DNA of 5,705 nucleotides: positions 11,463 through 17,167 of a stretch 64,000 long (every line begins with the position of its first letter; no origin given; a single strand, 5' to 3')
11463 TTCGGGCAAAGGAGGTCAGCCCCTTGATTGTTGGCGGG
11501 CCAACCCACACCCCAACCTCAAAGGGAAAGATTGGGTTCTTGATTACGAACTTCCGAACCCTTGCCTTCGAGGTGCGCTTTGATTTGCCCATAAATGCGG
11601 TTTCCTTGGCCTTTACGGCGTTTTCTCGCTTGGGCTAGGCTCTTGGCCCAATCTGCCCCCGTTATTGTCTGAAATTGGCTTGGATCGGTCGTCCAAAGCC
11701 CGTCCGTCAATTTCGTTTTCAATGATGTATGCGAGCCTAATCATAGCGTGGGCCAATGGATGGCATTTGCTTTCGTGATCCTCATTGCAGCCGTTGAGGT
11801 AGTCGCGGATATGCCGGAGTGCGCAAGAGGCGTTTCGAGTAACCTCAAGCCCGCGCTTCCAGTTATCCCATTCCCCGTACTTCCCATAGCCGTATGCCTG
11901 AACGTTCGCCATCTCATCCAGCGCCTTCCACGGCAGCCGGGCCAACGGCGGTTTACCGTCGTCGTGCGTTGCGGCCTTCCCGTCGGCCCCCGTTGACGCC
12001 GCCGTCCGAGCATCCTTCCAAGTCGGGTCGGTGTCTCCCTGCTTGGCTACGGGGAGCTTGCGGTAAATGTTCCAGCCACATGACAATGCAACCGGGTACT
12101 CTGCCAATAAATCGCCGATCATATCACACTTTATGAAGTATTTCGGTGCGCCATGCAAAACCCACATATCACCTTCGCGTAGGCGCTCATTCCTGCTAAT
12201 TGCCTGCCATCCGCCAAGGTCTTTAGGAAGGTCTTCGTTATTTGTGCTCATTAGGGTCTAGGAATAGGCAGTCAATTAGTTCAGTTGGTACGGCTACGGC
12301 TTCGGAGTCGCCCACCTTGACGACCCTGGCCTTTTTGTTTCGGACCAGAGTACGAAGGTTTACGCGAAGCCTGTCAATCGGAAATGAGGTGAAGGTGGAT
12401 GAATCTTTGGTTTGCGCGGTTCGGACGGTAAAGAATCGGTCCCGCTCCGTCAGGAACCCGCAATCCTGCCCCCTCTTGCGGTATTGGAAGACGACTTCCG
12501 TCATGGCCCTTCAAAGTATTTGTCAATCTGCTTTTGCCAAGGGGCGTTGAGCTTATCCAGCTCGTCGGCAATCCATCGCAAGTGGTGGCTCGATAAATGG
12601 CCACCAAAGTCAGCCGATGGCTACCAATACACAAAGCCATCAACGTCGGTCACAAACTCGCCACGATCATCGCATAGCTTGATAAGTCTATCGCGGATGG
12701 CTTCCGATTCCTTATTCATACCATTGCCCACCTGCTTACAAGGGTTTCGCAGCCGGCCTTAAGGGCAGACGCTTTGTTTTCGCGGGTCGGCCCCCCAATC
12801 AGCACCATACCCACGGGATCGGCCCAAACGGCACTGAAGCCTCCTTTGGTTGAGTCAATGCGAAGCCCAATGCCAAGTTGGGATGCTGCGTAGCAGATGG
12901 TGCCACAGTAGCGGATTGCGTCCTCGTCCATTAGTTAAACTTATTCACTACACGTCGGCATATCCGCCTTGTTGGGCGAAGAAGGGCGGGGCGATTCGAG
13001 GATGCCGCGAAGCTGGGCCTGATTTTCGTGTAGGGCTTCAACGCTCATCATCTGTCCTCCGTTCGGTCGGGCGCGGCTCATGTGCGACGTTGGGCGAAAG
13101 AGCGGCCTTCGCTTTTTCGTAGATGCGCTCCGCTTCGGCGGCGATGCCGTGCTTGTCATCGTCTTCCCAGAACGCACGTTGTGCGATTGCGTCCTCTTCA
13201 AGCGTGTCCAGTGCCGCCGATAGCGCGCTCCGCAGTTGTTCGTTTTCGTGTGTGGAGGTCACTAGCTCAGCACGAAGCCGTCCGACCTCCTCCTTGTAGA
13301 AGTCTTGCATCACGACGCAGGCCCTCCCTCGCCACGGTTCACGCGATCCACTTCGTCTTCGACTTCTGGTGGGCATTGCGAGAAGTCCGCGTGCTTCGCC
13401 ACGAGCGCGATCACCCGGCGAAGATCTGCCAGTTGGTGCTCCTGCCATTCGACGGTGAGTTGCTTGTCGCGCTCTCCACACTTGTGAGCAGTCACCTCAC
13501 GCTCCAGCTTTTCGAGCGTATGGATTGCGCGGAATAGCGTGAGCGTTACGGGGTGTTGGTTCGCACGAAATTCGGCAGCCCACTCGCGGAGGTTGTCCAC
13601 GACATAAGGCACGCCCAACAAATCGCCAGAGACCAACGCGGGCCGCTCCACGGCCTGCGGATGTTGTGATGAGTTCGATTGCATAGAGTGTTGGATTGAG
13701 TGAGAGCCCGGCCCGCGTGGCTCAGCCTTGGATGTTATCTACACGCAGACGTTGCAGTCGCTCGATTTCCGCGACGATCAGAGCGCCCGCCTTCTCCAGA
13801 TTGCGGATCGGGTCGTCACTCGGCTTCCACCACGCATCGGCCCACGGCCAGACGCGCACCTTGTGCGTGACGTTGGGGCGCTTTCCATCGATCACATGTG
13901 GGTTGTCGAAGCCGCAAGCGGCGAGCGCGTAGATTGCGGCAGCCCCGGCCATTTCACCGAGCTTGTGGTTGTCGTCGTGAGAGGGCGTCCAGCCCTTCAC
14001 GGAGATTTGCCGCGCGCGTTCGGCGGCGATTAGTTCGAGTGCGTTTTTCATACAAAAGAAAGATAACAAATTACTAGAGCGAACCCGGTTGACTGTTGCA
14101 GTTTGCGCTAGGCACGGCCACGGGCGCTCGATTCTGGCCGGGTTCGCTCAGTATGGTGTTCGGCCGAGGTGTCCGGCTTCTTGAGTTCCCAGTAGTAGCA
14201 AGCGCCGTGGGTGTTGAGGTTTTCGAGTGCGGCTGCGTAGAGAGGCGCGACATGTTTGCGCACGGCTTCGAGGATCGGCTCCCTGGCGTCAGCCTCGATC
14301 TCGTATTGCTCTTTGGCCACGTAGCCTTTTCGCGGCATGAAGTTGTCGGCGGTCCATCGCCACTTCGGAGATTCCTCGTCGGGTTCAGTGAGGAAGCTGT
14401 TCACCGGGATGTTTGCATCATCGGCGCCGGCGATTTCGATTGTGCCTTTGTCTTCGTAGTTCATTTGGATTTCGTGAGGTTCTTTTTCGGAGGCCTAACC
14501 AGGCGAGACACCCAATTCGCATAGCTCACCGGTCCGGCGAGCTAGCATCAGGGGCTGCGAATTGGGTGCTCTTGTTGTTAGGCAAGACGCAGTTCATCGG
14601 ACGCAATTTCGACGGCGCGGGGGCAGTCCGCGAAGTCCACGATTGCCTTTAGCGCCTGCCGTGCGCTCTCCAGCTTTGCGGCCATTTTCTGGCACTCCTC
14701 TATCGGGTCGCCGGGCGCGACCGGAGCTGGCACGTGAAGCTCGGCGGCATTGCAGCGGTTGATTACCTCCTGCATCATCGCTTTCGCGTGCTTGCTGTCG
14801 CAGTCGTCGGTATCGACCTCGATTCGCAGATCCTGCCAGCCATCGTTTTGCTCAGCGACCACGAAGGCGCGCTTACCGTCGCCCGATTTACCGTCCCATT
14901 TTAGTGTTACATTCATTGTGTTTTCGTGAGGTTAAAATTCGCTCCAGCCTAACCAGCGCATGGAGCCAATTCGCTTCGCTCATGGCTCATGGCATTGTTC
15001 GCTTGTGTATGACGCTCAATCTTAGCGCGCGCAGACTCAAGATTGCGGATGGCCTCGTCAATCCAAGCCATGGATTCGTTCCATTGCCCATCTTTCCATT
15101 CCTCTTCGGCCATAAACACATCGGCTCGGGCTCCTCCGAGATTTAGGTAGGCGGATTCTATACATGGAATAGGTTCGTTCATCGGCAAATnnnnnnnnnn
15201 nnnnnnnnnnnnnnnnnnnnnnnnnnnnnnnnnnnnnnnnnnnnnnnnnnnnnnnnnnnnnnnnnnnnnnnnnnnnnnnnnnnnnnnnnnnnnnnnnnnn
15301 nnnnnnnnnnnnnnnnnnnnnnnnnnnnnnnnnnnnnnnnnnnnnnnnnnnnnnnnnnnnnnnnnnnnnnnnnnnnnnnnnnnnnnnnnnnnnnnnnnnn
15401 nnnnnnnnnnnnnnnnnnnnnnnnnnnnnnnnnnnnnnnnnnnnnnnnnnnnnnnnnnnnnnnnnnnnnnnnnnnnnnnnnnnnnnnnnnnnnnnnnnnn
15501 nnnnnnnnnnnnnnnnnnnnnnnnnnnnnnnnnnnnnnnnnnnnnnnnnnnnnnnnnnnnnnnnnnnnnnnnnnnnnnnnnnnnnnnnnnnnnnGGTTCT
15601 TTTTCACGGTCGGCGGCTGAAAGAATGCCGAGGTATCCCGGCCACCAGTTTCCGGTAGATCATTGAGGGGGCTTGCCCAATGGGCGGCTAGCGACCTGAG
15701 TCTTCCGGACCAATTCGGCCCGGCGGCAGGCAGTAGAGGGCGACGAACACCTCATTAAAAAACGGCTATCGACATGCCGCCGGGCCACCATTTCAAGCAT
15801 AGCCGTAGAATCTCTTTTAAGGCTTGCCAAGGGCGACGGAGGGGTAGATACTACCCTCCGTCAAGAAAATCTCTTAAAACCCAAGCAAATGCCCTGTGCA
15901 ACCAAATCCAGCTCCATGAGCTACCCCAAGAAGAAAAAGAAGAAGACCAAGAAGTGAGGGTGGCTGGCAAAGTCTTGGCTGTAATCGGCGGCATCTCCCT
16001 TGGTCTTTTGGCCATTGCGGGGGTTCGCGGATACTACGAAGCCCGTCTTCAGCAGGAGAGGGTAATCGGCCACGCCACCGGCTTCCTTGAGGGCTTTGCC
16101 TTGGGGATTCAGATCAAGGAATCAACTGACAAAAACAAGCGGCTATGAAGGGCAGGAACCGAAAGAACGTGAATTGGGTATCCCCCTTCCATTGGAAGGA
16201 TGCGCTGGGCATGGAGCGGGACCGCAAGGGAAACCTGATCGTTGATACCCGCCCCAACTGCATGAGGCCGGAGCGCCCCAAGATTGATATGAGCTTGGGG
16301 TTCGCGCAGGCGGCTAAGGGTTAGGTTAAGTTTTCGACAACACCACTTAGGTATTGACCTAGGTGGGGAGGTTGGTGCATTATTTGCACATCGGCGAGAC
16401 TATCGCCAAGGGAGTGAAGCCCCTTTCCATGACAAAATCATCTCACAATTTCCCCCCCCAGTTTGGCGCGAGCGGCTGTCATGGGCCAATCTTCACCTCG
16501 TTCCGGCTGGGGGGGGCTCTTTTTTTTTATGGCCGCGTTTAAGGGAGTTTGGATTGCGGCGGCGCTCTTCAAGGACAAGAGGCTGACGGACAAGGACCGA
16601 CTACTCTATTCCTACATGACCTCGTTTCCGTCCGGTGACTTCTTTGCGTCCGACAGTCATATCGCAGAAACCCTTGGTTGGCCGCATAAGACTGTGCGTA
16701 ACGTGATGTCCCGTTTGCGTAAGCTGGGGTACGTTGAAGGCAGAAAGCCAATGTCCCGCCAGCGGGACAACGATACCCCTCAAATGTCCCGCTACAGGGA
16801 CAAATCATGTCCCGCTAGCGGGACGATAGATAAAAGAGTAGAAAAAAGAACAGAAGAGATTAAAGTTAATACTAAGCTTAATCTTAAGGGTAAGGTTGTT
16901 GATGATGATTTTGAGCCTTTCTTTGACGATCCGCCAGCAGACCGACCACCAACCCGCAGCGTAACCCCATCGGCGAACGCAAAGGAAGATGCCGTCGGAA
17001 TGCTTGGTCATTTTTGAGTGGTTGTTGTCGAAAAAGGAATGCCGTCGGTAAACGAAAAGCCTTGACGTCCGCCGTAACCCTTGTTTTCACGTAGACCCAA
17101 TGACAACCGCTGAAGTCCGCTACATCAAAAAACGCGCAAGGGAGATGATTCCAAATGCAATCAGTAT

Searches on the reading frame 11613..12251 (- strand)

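Call 67: search_protein_families(library=pfam, proteins=[window:11613-12251:-], max_evalue=0.001)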
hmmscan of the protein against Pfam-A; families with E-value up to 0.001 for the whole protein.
window:11613-12251:- (212 aa): 1 family
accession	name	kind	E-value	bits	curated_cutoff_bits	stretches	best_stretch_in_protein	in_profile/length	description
PF18909.5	dGTP_diPhyd_N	-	1.1e-20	73.9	27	1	92-189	3-99/99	dATP/dGTP diphosphohydrolase, N-terminal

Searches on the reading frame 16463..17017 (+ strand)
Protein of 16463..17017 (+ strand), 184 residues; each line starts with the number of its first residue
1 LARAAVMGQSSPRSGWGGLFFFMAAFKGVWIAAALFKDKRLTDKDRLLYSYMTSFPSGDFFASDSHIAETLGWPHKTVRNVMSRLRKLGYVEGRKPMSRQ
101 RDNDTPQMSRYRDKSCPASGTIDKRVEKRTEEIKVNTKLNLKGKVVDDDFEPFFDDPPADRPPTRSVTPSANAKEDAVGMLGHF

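Call 67: search_protein_families(library=pfam, proteins=[window:16463-17017:+], max_evalue=0.001)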
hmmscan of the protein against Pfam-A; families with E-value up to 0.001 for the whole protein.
window:16463-17017:+ (184 aa): 1 family
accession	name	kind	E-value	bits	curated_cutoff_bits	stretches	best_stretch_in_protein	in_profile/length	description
PF13730.12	HTH_36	-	1.1e-05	25.6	25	1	40-91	2-55/55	Helix-turn-helix domain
